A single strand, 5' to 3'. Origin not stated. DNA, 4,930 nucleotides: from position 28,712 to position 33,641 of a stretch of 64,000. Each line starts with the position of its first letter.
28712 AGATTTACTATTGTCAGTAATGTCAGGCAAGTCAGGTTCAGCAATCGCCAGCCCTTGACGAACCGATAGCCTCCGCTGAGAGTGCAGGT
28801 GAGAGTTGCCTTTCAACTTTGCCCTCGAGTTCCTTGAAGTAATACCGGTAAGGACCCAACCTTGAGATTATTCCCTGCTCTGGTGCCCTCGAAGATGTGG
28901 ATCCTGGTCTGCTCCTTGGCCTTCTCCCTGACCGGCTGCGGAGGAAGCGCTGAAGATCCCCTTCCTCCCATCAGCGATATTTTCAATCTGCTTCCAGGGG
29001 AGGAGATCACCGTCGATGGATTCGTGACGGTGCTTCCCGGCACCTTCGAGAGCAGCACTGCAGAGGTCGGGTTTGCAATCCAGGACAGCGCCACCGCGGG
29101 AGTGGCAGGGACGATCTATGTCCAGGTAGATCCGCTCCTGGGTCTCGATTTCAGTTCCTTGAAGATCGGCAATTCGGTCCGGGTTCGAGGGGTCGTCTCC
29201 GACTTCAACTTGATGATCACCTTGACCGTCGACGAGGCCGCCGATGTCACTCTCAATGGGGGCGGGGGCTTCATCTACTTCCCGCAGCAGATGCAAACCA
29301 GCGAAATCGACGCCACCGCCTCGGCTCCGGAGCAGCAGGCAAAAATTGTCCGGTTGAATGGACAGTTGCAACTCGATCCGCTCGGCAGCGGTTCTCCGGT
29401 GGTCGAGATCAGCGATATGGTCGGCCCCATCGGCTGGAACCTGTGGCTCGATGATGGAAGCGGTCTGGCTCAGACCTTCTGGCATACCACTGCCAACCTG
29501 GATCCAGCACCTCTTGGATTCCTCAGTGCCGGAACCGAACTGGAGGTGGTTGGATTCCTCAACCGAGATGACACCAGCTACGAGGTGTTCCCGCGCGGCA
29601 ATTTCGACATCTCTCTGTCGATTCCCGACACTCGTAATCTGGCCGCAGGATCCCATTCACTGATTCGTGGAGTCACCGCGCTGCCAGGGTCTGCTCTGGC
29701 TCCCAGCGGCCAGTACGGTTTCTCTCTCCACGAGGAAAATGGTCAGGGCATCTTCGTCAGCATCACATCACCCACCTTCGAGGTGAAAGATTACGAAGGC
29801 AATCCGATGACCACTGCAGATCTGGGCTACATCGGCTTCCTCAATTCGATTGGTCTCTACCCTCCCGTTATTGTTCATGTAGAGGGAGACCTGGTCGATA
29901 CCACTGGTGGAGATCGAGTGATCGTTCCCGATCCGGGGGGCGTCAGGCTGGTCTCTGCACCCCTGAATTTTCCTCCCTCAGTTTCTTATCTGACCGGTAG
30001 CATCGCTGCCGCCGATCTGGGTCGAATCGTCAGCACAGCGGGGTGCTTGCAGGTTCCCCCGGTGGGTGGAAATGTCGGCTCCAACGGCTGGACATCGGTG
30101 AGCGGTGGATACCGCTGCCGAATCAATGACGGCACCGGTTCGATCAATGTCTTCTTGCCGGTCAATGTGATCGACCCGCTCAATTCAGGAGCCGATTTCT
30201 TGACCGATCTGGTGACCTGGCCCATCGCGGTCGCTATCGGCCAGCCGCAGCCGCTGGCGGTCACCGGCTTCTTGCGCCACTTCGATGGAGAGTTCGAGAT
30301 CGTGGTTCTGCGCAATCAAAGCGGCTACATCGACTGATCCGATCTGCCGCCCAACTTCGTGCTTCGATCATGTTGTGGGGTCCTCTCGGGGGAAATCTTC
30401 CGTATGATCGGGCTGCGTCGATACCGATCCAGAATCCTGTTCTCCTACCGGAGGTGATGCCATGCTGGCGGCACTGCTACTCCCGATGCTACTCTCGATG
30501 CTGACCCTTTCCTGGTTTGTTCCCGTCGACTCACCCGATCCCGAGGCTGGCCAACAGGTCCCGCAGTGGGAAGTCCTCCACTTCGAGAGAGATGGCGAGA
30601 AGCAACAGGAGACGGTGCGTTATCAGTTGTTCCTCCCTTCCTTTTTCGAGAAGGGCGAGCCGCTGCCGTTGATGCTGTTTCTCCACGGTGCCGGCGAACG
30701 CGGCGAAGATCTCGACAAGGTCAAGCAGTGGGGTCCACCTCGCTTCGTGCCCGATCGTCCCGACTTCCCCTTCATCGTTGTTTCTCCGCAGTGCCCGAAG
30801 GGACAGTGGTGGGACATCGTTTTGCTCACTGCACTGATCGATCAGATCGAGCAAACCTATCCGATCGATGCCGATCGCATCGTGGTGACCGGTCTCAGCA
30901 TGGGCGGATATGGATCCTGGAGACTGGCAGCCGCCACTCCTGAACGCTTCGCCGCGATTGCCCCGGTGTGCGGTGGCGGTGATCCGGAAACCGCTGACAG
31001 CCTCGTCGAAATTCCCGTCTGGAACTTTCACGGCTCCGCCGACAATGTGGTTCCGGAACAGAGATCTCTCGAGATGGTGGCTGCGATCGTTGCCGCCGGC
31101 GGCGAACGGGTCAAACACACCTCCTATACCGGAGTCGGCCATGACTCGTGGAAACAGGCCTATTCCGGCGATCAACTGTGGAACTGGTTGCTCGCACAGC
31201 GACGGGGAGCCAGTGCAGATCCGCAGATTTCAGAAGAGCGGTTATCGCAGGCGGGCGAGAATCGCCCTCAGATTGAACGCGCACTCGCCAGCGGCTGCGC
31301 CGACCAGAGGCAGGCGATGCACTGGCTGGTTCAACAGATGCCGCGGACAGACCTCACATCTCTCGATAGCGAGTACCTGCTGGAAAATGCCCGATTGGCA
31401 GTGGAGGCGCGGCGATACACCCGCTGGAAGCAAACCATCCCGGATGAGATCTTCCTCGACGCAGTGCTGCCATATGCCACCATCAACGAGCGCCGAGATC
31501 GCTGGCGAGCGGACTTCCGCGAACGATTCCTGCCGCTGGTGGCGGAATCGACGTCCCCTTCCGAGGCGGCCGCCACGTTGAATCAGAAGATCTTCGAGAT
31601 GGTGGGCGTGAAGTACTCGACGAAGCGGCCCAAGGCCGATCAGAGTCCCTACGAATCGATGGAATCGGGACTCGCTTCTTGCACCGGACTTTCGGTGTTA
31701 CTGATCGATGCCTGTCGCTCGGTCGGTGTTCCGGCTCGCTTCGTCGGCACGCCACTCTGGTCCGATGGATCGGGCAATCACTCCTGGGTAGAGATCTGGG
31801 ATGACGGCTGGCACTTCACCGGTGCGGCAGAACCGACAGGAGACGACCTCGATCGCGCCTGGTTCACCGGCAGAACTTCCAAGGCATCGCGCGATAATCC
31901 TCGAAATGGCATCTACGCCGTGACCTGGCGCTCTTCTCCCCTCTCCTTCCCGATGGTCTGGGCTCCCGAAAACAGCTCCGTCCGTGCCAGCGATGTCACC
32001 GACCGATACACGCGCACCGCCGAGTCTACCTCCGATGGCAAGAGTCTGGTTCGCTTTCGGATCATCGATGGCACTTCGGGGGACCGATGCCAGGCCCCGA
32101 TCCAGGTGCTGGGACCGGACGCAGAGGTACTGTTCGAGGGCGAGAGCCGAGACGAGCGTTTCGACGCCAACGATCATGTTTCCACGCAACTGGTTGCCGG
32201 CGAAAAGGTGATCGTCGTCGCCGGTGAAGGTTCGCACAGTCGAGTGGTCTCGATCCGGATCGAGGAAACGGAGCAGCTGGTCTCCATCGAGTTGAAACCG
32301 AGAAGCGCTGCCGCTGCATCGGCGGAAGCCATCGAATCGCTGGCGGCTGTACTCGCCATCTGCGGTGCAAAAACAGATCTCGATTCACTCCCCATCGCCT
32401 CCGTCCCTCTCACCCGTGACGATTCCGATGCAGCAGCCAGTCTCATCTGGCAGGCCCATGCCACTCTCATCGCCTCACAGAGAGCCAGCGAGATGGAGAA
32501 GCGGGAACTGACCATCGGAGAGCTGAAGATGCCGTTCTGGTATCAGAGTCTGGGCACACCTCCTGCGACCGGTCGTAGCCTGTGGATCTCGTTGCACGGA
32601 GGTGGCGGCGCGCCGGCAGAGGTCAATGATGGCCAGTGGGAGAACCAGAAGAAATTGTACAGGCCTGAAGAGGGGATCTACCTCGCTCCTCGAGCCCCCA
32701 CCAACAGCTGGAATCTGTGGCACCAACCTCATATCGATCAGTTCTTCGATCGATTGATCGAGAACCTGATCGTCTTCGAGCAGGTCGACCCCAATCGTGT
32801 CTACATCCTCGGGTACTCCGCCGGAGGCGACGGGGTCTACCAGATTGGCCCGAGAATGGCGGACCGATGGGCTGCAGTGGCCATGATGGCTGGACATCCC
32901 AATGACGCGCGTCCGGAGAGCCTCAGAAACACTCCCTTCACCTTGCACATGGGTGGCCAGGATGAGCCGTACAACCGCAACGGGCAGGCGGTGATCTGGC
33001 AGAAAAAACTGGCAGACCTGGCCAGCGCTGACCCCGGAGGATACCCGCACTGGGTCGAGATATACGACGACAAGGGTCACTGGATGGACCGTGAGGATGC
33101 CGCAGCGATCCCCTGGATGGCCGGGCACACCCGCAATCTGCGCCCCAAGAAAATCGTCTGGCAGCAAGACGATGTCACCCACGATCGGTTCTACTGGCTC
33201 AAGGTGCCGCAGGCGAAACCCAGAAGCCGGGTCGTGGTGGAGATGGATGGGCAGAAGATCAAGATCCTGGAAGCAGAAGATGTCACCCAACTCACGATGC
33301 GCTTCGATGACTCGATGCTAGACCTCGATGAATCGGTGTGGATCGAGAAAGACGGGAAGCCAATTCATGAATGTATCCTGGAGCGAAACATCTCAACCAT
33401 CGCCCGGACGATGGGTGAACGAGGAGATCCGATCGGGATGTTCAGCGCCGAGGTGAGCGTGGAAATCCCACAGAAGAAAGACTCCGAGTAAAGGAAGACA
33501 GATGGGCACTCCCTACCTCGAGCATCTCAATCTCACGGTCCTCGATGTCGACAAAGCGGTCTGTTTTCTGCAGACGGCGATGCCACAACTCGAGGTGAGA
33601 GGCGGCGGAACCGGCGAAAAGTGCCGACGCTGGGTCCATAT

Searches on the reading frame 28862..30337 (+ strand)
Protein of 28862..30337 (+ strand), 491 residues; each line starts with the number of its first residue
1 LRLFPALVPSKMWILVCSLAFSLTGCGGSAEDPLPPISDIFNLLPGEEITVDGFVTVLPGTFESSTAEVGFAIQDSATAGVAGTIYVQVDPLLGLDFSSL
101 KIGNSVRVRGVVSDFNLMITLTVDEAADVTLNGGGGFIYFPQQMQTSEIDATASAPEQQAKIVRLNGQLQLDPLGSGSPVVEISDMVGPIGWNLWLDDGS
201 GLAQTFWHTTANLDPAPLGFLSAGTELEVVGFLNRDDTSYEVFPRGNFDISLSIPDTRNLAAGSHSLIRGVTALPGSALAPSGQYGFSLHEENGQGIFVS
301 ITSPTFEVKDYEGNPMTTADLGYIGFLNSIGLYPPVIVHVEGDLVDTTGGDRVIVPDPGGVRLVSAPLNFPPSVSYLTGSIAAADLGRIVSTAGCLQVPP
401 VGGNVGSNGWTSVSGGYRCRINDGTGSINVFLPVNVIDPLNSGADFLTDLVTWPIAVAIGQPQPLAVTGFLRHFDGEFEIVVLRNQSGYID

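Call 28: search_protein_families(library=pfam, proteins=[window:28862-30337:+], max_evalue=0.00001)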
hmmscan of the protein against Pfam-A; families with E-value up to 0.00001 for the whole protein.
window:28862-30337:+ (491 aa): 1 family
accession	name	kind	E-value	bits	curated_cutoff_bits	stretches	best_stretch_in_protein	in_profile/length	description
PF13567.11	DUF4131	-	1.1e-06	28.9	31.6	1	8-113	26-131/165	Domain of unknown function (DUF4131)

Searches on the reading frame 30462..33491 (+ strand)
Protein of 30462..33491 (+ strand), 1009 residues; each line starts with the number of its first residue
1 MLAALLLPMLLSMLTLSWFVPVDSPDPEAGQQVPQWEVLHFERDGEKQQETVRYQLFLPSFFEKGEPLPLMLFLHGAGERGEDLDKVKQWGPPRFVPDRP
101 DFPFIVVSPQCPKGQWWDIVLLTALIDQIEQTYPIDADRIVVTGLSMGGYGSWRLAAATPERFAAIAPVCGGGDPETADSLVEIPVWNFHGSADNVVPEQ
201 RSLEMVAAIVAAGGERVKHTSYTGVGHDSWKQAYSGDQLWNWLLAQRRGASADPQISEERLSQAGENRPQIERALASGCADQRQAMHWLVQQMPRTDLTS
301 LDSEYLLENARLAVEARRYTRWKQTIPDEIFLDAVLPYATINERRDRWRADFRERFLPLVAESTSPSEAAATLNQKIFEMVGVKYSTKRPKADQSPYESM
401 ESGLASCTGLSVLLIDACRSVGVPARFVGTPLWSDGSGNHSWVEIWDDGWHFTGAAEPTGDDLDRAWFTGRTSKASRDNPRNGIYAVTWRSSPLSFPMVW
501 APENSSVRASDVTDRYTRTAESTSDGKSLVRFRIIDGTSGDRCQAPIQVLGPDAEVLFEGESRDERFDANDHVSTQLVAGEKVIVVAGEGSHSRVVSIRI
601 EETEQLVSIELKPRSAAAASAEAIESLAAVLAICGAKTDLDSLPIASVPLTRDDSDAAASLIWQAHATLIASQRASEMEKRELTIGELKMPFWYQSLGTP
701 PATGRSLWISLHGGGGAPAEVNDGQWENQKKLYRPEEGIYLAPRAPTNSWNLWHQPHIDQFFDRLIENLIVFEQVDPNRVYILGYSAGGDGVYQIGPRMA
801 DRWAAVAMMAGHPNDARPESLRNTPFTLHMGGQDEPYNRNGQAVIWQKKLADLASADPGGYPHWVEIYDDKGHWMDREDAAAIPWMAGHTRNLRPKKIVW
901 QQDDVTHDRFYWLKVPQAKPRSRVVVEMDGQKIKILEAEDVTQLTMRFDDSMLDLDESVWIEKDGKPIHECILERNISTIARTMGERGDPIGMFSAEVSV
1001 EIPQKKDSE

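Call 28: search_protein_families(library=pfam, proteins=[window:30462-33491:+], max_evalue=0.00001)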
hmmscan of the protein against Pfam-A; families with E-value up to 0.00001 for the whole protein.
window:30462-33491:+ (1009 aa): 7 families
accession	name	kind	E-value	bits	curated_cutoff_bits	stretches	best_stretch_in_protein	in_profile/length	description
PF01841.26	Transglut_core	-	2.2e-16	60.5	23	1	360-450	8-103/108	Transglutaminase-like superfamily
PF00326.27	Peptidase_S9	-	2.1e-12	47.5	22.6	0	126-180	52-106/213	Prolyl oligopeptidase family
PF01738.24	DLH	-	1.2e-10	41.7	21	0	124-227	83-186/217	Dienelactone hydrolase family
PF02230.22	Abhydrolase_2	-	2.6e-09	37.7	23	1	122-232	90-204/217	Phospholipase/Carboxylesterase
PF00756.26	Esterase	-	1.2e-08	35.5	22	1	112-203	89-154/251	Putative esterase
PF12146.15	Hydrolase_4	-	1.5e-07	31.4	27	0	180-228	188-233/239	Serine aminopeptidase, S33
PF12740.14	PETase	-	5e-06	26.5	28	0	135-200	122-185/263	PET hydrolase-like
